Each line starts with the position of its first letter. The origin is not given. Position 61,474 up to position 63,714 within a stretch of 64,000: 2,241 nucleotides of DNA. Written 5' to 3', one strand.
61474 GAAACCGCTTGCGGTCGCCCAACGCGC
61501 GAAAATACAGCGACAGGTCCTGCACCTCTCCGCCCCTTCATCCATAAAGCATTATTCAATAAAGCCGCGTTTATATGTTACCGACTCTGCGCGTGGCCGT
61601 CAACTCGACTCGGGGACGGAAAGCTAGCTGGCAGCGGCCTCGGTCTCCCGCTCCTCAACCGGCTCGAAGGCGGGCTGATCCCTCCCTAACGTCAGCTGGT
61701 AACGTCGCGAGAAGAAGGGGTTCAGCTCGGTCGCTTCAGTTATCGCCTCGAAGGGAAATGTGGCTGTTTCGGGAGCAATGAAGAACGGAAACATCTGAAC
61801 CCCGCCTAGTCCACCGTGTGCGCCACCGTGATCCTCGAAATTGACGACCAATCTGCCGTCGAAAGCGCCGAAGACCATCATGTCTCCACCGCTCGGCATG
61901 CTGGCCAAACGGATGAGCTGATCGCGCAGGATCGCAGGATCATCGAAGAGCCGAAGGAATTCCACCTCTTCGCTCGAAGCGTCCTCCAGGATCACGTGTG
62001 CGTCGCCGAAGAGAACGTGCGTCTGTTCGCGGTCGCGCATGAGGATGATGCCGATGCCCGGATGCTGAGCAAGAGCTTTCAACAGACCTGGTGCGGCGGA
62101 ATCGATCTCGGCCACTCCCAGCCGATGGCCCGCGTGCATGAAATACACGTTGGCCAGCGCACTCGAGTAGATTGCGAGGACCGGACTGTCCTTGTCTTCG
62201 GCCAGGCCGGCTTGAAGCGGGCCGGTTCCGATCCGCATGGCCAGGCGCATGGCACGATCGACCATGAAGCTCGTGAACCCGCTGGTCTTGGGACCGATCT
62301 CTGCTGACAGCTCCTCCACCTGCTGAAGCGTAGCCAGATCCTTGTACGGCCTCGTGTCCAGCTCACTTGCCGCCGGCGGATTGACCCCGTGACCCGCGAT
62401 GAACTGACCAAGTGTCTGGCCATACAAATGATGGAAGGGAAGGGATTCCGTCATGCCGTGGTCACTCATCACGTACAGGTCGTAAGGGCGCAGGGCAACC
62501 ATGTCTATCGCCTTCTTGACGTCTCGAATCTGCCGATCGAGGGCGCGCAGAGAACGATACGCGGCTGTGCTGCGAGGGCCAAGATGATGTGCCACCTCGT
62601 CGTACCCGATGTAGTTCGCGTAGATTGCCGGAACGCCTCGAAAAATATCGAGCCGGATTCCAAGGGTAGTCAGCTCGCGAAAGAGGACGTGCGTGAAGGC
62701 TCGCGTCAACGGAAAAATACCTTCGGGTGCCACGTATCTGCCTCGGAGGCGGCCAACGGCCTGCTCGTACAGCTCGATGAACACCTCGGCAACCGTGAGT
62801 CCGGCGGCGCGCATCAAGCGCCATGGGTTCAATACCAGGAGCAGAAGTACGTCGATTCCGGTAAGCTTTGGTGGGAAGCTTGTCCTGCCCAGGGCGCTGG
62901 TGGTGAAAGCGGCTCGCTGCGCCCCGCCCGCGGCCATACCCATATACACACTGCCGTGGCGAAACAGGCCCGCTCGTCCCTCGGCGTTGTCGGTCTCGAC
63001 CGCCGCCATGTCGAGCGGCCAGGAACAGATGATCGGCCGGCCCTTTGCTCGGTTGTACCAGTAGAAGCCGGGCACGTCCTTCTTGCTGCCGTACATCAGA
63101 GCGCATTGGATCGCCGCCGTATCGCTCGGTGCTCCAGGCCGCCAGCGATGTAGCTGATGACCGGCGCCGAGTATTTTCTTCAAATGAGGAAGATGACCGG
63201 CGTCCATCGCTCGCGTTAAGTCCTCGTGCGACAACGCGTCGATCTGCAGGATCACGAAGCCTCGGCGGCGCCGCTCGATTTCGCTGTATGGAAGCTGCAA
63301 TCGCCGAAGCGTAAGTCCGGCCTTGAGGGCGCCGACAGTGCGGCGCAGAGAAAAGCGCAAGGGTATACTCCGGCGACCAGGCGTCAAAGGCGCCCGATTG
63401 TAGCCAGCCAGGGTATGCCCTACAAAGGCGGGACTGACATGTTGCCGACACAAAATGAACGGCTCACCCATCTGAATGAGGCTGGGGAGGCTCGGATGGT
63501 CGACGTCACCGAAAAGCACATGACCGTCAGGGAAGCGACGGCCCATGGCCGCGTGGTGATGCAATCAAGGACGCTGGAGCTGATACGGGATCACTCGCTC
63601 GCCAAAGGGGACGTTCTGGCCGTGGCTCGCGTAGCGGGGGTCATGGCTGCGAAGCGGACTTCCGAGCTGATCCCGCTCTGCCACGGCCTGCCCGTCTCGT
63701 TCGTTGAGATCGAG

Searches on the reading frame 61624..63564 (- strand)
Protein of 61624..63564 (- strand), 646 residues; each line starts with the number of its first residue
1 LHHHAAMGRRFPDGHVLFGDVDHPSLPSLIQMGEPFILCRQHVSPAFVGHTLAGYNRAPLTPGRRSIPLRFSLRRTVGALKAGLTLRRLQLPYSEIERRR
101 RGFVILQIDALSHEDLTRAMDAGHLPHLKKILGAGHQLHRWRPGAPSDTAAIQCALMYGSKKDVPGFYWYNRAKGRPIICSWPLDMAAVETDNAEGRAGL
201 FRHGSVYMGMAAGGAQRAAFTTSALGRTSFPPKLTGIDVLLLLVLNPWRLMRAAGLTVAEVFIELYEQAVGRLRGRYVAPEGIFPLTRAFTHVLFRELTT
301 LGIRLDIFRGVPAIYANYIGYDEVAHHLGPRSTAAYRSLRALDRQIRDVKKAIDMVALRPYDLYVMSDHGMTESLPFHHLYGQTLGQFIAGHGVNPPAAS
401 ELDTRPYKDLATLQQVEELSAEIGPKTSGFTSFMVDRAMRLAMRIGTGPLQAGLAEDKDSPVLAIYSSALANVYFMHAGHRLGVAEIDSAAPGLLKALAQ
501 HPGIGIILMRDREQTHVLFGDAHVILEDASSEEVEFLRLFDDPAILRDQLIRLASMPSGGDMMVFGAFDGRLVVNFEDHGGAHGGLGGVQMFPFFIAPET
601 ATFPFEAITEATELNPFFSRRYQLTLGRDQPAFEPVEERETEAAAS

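Call 19: search_protein_families(library=pfam, proteins=[window:61624-63564:-], max_evalue=0.0001)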
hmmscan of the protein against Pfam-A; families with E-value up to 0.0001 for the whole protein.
window:61624-63564:- (646 aa): 1 family
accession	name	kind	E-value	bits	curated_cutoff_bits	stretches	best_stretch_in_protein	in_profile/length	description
PF01663.27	Phosphodiest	-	2e-12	47.8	23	1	104-374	2-224/342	Type I phosphodiesterase / nucleotide pyrophosphatase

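Call 45: find_encoding_contigs(protein=window:61624-63564:-, flank=10000, max_places=2)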
Protein window:61624-63564:- (646 aa): no gene with exactly this product is on record in the collection.
